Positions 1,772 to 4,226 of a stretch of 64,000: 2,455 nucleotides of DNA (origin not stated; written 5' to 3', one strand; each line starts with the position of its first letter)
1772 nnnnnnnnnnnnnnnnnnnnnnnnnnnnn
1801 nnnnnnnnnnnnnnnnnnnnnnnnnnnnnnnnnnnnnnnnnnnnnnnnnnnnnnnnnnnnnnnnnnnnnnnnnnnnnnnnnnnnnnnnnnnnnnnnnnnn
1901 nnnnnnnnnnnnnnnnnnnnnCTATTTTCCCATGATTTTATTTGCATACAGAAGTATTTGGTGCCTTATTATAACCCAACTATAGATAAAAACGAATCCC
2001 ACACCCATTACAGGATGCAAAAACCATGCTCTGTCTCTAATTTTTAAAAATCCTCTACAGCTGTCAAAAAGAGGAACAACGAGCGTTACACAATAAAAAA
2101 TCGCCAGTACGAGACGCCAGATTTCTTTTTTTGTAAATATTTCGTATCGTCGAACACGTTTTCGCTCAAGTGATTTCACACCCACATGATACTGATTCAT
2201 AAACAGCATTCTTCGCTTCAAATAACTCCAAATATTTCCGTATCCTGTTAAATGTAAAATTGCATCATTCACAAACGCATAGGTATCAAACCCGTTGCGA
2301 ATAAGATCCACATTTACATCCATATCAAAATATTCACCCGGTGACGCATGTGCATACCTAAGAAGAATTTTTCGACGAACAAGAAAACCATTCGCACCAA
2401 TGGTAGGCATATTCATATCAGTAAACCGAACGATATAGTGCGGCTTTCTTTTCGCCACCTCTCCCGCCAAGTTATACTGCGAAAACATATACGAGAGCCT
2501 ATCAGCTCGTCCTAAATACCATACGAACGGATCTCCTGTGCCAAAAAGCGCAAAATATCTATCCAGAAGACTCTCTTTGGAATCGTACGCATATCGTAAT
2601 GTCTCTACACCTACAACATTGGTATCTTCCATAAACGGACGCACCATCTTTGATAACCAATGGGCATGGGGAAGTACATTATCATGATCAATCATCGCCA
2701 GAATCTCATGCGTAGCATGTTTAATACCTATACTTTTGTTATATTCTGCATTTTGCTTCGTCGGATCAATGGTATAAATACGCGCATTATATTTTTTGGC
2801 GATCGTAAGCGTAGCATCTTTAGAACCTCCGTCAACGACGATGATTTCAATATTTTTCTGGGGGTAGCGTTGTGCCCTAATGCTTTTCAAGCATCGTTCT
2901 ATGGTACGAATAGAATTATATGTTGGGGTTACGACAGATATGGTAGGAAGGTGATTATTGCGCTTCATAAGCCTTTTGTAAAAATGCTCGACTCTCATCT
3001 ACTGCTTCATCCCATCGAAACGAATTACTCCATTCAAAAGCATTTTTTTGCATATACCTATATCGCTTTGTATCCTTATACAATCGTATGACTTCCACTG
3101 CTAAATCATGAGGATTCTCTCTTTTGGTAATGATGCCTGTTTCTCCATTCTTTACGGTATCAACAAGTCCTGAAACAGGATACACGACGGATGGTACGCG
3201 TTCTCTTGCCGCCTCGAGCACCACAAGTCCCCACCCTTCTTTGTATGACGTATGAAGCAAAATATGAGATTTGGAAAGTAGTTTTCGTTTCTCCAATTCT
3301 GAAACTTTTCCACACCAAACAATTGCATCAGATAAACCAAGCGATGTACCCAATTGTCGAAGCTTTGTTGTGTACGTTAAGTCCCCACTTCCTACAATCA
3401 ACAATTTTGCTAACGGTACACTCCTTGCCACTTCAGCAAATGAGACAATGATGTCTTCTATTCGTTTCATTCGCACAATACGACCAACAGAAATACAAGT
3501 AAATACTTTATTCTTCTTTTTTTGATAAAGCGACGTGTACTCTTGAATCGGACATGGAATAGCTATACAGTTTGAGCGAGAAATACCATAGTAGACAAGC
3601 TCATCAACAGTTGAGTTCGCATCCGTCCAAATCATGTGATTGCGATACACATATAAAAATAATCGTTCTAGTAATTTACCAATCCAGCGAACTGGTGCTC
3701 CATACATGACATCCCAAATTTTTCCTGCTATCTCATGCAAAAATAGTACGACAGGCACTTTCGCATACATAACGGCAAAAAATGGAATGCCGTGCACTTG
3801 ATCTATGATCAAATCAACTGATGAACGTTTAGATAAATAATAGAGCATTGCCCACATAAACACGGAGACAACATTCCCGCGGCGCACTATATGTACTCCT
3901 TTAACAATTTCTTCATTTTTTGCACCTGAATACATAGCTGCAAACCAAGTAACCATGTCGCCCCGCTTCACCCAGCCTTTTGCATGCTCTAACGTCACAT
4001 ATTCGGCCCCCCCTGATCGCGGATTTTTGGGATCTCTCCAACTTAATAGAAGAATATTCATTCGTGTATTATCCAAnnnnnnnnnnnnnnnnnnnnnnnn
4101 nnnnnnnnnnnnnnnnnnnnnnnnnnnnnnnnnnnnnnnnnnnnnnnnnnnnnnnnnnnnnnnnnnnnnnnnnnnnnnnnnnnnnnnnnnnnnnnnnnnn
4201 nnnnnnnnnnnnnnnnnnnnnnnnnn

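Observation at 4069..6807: Two modules of a DPM1-like GT2 synthase next to a Wzx-like flippase, consistent with lipid-linked monosaccharide donor supply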

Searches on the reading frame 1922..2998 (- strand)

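Call 4: search_protein_families(library=pfam, proteins=[window:1922-2998:-], max_evalue=0.01)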
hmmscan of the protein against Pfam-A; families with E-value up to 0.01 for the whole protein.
window:1922-2998:- (358 aa): 3 families
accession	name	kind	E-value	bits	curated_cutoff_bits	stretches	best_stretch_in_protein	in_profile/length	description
PF00535.33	Glycos_transf_2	-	3.9e-26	92.4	23.3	1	21-146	1-128/168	Glycosyl transferase family 2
PF13641.12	Glyco_tranf_2_3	-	1.2e-14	55.3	27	1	18-249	1-211/230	Glycosyltransferase like family 2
PF10111.15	Glyco_tranf_2_2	-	0.00039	20.4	27.3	1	21-108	1-93/276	Glycosyltransferase like family 2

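Call 11: search_protein_families(library=ncbifam, proteins=[window:1922-2998:-], max_evalue=1)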
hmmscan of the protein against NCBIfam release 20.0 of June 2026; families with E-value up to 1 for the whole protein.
window:1922-2998:- (358 aa): 28 families (the best 25 are shown)
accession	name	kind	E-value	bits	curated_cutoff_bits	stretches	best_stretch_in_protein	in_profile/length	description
TIGR03965.1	mycofact_glyco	equivalog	9e-19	67.7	280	1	13-148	70-204/467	mycofactocin biosynthesis glycosyltransferase MftF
TIGR04283.1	glyco_like_mftF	equivalog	1.7e-14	54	182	1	20-140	1-113/221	TIGR04283 family arsenosugar biosynthesis glycosyltransferase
NF041875.1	EPS_EpsD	equivalog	3e-14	53.2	370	1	20-130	1-112/325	exopolysaccharide biosynthesis glycosyltransferase EpsD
TIGR03937.1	PgaC_IcaA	equivalog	1.3e-13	50.7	422.3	1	11-131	38-159/407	poly-beta-1,6-N-acetyl-D-glucosamine synthase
TIGR03111.1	glyc2_xrt_Gpos1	hypoth_equivalog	1.4e-13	50.5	363.95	1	5-129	36-163/439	TIGR03111 family XrtG-associated glycosyltransferase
NF010496.0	PRK13915.1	equivalog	3.4e-13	49.4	262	1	9-131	23-151/307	glucosyl-3-phosphoglycerate synthase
NF007482.0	PRK10073.1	equivalog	6.1e-13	48.5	423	1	15-110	3-99/334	glycosyltransferase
NF047683.1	TeichurnBiosyTuaG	equivalog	3.2e-12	46.6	400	1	16-125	4-113/252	teichuronic acid biosynthesis protein TuaG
NF038302.1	EPS_HpsE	equivalog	8.7e-12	44.6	300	1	20-125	3-113/307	hormogonium polysaccharide biosynthesis glycosyltransferase HpsE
NF041394.1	GtaseAglG_Halo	equivalog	3.3e-08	33.2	440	1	20-128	3-113/304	glucosyl-dolichyl phosphate glucuronosyltransferase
NF050050.1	ProtGlycPglI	equivalog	3.7e-08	33.1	500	1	18-110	2-97/306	GalNAc(5)-diNAcBac-PP-undecaprenol beta-1,3-glucosyltransferase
TIGR04182.1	glyco_TIGR04182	equivalog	4.1e-08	33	325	1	20-131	2-108/293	S-layer glycoprotein N-glycosyltransferase AglJ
TIGR03469.1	HpnB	hypoth_equivalog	4.2e-08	32.6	379.25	1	13-71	39-96/386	hopene-associated glycosyltransferase HpnB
TIGR04242.1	nodulat_NodC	equivalog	1.6e-07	30.7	550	1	12-145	42-178/395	chitooligosaccharide synthase NodC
NF045692.1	OglycostaseCruG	equivalog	1.8e-07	30.5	600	1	12-72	35-93/386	2'-O-glycosyltransferase CruG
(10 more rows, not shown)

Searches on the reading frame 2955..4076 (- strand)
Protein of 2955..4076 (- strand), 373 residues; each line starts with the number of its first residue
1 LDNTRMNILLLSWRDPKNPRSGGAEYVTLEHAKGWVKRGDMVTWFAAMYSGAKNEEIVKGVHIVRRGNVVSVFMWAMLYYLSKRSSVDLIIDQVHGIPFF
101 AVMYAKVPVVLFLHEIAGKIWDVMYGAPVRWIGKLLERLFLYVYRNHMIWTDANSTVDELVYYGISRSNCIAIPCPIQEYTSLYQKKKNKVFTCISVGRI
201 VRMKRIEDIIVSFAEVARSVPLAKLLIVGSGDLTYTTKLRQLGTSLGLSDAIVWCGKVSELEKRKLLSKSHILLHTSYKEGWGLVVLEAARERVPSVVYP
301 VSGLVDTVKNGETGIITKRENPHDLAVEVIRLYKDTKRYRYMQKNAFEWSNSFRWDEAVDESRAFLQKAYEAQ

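Call 4: search_protein_families(library=pfam, proteins=[window:2955-4076:-], max_evalue=0.01)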
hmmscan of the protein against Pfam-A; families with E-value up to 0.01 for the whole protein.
window:2955-4076:- (373 aa): 5 families
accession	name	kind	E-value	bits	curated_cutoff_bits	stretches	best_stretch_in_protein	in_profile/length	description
PF00534.26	Glycos_transf_1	-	6.4e-32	110.9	26.4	1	187-349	11-172/172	Glycosyl transferases group 1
PF13692.12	Glyco_trans_1_4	-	2e-23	83.6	27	1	193-335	3-142/142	Glycosyl transferases group 1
PF13439.12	Glyco_transf_4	-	9e-11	42.5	28.5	1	22-177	2-166/170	Glycosyltransferase Family 4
PF20706.3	GT4-conflict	-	7.4e-09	35.5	26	1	186-311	192-323/385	Family 4 Glycosyltransferase in conflict systems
PF13579.12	Glyco_trans_4_4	-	3e-05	24.9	29.7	1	22-174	1-156/158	Glycosyl transferase 4-like domain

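Call 47: search_protein_families(library=ncbifam, proteins=[window:2955-4076:-], max_evalue=0.00001)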
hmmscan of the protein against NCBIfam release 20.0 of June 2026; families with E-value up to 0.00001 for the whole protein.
window:2955-4076:- (373 aa): 30 families (the best 25 are shown)
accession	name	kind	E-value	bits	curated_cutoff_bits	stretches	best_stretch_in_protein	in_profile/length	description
TIGR03999.1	thiol_BshA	equivalog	3.1e-25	88.9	273.7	1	185-368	195-372/375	N-acetyl-alpha-D-glucosaminyl L-malate synthase BshA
NF041876.1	EPS_EpsE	equivalog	5.7e-20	71.9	400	1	185-346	208-372/389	exopolysaccharide biosynthesis GT4 family glycosyltransferase EpsE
NF046085.1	XrtY_assoc_Gly1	equivalog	1.4e-19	70.2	400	1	178-348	196-362/387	XrtY-associated glycosyltransferase XYAG1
TIGR03449.1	mycothiol_MshA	equivalog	2.4e-18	66.3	462.5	1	195-369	224-403/406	D-inositol-3-phosphate glycosyltransferase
NF047880.1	glyco_SdgA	exception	4.6e-16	58.5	800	1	101-355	233-476/488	serine-aspartate repeat adhesin O-glycosyltransferase SdgA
TIGR04047.1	MSMEG_0565_glyc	hypoth_equivalog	1.9e-13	50.3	259.85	1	194-360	196-365/373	MSMEG_0565 family glycosyltransferase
NF007396.0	PRK09922.1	equivalog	2.2e-13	49.8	385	1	158-339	148-330/361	lipopolysaccharide 1,6-galactosyltransferase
TIGR03088.1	stp2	hypoth_equivalog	2.7e-13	49.7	409.05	1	185-361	188-365/374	TIGR03088 family PEP-CTERM/XrtA system glycosyltransferase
NF038255.1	exopoly_VpsD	equivalog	4.3e-13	48.9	300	1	177-320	186-334/381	VpsD family glycosyltransferase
TIGR02095.1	glgA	subfamily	5.4e-13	48.4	328.45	1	178-360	283-468/477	glycogen/starch synthase, ADP-glucose type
NF038011.1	PelF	equivalog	9.9e-13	47.9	100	1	166-352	278-474/489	GT4 family glycosyltransferase PelF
NF041010.1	glycosy_Agl16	equivalog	1.2e-12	47.4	575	1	149-361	137-343/352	glycosylation protein Agl16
TIGR04157.1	glyco_rSAM_CFB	subfamily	4.2e-11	42.5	400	1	186-345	224-384/406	TIGR04157 family glycosyltransferase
TIGR04063.1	stp3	hypoth_equivalog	3e-10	39.6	442.05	1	202-363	224-389/397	TIGR04063 family PEP-CTERM/XrtA system glycosyltransferase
NF053787.1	GlcN_PG_synth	equivalog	8.8e-10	37.9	480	1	195-362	201-352/361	N-acetylglucosaminyl phosphatidylglycerol synthase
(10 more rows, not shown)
